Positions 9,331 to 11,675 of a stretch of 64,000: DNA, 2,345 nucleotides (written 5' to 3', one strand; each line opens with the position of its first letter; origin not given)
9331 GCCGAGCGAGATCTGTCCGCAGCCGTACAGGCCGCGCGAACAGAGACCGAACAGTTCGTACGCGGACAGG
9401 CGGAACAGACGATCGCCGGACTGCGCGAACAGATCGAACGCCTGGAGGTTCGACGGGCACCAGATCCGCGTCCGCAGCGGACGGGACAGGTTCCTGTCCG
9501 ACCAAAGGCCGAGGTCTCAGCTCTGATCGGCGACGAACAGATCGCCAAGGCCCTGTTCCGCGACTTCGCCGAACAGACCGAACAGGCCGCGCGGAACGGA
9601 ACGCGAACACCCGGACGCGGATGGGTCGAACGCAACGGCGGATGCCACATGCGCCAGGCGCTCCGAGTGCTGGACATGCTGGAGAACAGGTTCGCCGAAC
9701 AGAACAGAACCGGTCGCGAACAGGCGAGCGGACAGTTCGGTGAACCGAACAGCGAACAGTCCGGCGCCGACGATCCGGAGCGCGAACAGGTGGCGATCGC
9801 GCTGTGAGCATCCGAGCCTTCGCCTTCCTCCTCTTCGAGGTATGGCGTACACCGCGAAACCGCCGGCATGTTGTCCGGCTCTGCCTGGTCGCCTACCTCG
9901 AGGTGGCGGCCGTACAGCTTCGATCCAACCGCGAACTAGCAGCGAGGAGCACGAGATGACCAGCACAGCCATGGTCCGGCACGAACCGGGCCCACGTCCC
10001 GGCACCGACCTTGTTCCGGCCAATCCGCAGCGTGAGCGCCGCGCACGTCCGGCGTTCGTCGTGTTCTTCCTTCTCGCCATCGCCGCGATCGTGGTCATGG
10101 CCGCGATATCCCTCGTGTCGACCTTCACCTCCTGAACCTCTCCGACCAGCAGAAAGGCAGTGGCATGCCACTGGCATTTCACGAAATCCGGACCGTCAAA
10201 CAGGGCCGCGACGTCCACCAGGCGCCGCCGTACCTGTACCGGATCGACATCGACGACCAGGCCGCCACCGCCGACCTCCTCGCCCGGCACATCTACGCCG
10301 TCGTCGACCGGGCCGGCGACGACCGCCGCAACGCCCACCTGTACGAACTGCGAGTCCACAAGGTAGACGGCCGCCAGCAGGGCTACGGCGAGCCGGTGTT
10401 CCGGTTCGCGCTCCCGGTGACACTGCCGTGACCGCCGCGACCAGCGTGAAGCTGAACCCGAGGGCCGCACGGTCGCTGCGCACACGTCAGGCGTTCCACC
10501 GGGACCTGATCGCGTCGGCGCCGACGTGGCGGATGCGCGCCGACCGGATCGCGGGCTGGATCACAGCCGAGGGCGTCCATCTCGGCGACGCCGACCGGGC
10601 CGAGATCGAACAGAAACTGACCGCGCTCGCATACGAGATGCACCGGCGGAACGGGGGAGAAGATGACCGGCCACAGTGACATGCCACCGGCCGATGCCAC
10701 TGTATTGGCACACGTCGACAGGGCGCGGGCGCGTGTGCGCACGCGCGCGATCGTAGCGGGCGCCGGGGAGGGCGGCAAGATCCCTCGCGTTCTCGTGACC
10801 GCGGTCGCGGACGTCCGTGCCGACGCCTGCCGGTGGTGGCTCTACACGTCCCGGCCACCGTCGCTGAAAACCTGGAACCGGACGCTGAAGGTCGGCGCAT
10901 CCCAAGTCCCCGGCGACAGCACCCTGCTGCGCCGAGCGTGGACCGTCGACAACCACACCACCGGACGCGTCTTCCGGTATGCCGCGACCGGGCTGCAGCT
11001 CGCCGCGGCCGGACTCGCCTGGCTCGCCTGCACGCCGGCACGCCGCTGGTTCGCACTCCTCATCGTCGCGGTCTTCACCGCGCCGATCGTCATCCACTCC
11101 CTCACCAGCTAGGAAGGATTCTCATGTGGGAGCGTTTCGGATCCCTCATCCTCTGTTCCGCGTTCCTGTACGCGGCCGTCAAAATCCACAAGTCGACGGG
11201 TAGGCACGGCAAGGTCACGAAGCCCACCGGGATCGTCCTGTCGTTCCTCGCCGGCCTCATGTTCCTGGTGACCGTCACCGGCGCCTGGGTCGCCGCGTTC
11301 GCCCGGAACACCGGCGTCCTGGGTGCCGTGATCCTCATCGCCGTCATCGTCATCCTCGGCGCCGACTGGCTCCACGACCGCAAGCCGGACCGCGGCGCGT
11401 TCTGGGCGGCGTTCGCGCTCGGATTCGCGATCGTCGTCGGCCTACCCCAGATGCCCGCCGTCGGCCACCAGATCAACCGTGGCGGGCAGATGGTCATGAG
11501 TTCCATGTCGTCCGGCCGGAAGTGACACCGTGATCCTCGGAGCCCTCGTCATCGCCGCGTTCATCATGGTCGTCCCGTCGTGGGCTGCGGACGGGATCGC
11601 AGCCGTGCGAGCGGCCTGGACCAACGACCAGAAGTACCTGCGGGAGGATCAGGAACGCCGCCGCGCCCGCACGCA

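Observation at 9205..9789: Strand-biased, frame-independent array of 20 GAACAG (mostly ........) motifs: candidate clt / TraB recognition array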

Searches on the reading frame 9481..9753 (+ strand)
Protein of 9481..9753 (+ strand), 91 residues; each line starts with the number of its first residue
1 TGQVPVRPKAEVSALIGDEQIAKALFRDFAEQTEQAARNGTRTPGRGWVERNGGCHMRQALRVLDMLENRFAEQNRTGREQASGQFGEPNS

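Call 123: search_protein_representatives(protein=window:9481-9753:+)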
Query: 91 residues. Proteins with E-value up to 0.001 (for the whole library): 6; up to 1e-10: 0; up to 1e-30: 0. The best 6 are listed.
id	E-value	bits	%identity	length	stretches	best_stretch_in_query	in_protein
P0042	1.1e-06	44.8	48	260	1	2-86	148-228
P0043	9.3e-06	41.8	46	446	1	9-80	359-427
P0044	2.3e-04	37.4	32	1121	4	34-75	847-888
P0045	2.7e-04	37.2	45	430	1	7-85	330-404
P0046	3.4e-04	36.8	30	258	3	35-80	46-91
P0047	5.0e-04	36.3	32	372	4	33-74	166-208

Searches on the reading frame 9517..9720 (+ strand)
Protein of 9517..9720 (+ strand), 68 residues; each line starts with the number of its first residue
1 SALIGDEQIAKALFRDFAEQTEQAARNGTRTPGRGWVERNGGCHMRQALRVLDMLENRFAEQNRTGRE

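Call 83: search_protein_families(library=pfam, proteins=[window:9517-9720:+], max_evalue=5)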
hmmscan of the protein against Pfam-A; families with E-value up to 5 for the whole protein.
seq(68 aa): 0 families

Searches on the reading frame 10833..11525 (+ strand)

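Call 13: search_protein_families(library=pfam, proteins=[window:10833-11525:+], max_evalue=0.01)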
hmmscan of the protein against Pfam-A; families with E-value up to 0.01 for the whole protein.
window:10833-11525:+ (230 aa): 0 families

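Call 14: search_protein_families(library=phrogs, proteins=[window:10833-11525:+], max_evalue=0.001)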
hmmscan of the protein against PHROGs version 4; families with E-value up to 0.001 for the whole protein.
window:10833-11525:+ (230 aa): 0 families

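Call 16: search_protein_families(library=ncbifam, proteins=[window:10833-11525:+], max_evalue=0.1)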
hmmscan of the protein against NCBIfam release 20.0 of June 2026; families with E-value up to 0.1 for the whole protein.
window:10833-11525:+ (230 aa): 2 families
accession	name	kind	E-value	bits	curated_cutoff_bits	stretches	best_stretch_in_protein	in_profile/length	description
TIGR04154.1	archaeo_STT3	subfamily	0.014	13.8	450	1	98-208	153-259/831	oligosaccharyl transferase, archaeosortase A system-associated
NF045890.1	conj_pls20_p028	equivalog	0.049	12.5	150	1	153-212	58-117/377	pLS20_p028 family conjugation system transmembrane protein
